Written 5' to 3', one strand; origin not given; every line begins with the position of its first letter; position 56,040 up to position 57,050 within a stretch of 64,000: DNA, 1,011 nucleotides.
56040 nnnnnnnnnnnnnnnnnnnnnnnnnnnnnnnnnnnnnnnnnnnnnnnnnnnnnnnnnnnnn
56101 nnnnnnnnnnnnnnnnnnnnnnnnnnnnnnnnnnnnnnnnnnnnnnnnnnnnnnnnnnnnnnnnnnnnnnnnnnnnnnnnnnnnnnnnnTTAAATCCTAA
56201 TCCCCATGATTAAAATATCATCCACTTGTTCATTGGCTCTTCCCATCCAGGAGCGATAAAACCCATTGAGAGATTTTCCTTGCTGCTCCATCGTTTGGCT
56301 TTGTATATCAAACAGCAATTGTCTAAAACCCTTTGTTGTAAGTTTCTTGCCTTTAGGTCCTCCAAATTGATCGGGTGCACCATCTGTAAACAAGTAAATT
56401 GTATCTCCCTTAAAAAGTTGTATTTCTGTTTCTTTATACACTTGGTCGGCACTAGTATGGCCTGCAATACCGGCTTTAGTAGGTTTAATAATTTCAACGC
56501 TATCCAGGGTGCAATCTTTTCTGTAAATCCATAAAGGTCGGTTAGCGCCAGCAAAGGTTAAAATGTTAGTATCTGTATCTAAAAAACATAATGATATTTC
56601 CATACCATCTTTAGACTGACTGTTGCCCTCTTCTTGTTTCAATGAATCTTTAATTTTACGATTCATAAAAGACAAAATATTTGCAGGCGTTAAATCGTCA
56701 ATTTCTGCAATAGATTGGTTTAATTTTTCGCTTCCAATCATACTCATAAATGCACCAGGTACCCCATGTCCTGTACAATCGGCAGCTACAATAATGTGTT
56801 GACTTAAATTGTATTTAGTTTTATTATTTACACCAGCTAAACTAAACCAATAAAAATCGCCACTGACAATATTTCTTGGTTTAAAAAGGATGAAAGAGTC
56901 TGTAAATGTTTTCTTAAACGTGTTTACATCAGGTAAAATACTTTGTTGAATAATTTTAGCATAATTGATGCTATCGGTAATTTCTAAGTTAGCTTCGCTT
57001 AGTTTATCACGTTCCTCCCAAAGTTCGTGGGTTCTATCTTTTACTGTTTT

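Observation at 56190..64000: Propeller-sensor PP2C phosphatase divergently paired with a giant GloVer-repeat surface protein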

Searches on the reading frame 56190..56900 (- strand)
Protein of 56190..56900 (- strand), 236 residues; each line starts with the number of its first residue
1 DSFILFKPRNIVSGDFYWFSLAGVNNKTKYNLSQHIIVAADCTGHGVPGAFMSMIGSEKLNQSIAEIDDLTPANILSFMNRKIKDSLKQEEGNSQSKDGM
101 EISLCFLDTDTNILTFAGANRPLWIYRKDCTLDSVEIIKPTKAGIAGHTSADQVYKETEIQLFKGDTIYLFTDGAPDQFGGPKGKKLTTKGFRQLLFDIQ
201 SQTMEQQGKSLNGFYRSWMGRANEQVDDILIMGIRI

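Call 23: search_solved_structures(query=window:56190-56900:-, max_evalue=0.01, show_alignments=3)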
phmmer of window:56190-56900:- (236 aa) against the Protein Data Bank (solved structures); distinct sequences matched with E-value up to 0.01: 1.
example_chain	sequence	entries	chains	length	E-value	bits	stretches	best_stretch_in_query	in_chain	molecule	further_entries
6k4e_A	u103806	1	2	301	6.3e-24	88.1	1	3-235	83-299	Putative serine phosphatase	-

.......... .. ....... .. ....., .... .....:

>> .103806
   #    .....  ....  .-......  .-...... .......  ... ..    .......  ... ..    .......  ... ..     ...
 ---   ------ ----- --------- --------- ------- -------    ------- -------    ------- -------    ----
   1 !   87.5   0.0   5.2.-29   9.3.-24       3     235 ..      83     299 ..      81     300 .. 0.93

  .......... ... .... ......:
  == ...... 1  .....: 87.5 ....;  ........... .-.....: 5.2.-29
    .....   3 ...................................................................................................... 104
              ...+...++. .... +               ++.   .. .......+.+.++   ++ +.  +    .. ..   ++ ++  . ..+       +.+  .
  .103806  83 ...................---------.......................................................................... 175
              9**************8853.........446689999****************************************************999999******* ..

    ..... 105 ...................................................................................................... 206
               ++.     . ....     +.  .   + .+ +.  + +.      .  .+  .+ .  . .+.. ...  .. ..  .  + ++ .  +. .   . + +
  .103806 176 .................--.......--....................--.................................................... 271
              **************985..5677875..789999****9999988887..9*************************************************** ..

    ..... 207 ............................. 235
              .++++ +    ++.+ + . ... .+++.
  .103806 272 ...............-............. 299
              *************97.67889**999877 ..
